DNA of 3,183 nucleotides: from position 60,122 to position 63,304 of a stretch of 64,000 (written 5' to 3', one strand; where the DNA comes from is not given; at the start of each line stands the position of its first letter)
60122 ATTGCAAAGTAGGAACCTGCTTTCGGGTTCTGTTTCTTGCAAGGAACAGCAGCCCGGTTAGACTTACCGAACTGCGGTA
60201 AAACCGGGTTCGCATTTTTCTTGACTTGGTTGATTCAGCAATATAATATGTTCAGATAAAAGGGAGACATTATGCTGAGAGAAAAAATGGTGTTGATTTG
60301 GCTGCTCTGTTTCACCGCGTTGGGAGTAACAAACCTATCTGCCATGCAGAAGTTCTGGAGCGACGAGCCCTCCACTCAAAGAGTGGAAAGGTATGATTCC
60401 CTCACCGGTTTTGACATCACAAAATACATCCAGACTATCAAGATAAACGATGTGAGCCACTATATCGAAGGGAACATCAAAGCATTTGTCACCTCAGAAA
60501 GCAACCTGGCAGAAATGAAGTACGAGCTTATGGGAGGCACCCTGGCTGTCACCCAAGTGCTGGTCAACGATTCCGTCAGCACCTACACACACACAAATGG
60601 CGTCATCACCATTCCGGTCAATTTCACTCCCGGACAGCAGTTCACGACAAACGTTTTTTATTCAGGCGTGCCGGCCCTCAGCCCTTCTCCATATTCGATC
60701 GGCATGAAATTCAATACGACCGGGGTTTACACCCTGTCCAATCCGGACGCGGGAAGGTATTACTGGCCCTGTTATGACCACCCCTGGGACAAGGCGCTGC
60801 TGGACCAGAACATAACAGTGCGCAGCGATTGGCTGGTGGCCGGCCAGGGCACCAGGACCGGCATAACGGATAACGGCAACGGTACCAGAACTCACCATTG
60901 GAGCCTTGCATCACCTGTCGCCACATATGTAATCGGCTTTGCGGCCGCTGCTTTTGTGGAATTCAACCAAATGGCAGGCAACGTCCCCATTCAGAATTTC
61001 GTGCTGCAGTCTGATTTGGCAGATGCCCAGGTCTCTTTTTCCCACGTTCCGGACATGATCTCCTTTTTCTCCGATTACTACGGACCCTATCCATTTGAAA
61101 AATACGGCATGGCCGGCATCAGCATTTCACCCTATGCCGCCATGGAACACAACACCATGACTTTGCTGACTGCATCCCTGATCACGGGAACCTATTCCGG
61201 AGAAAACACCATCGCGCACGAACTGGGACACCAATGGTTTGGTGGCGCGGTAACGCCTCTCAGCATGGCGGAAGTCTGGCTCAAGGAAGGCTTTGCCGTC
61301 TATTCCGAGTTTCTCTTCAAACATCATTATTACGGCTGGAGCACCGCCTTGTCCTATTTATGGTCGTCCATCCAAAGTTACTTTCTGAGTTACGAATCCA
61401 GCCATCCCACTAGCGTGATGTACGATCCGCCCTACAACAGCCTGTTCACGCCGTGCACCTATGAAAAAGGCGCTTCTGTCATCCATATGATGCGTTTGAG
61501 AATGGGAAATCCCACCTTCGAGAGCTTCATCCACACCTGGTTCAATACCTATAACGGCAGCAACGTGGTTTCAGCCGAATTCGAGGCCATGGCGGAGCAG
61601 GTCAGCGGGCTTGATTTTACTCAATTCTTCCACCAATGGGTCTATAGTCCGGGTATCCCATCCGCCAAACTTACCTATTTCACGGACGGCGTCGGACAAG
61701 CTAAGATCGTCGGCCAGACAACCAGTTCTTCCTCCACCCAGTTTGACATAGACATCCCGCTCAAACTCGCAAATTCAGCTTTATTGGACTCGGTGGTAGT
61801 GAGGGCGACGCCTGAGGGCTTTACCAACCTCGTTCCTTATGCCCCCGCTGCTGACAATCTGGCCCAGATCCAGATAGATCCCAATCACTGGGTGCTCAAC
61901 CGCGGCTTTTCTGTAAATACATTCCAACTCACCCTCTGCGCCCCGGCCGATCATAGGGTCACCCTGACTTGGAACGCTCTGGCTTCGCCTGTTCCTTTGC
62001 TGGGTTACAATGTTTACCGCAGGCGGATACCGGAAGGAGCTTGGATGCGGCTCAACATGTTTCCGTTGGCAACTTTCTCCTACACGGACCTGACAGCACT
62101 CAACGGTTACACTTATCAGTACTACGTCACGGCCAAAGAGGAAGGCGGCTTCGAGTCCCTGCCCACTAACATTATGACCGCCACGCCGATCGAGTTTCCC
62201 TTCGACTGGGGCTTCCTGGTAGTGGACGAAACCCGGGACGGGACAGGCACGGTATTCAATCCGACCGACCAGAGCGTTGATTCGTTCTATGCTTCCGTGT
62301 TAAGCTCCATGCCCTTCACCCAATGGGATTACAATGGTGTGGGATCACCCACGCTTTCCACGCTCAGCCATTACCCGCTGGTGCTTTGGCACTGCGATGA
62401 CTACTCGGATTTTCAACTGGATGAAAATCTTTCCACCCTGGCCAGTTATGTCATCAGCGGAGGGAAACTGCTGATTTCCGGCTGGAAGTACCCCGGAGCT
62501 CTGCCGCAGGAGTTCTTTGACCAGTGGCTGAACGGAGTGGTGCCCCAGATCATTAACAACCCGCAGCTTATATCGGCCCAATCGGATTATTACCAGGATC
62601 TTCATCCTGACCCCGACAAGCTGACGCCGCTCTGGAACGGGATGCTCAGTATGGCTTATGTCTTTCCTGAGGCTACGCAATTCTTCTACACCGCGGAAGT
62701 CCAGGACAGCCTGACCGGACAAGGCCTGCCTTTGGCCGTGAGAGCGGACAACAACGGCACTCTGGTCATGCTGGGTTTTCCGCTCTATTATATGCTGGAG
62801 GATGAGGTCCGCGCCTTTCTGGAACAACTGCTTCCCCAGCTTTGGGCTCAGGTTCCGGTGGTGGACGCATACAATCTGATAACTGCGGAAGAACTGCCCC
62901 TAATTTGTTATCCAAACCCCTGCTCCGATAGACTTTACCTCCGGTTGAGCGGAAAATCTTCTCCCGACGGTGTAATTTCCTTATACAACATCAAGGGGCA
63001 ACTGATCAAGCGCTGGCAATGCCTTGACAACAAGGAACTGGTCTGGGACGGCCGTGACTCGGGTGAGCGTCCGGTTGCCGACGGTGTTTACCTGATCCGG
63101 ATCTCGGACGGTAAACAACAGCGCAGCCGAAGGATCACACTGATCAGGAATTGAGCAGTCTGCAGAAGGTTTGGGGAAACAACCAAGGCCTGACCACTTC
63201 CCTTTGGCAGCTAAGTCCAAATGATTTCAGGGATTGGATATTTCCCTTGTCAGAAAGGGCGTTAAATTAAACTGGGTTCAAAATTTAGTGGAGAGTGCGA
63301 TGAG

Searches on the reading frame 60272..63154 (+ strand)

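Call 60: search_protein_families(library=pfam, proteins=[window:60272-63154:+], max_evalue=0.0001)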
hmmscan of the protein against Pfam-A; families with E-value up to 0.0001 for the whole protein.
window:60272-63154:+ (960 aa): 2 families
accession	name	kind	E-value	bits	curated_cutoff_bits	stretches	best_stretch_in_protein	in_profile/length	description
PF01433.26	Peptidase_M1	-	9.4e-32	110.8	27.7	1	257-456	4-218/218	Peptidase family M1 domain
PF18962.6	Por_Secre_tail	-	1e-05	26.2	27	1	880-955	2-73/75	Secretion system C-terminal sorting domain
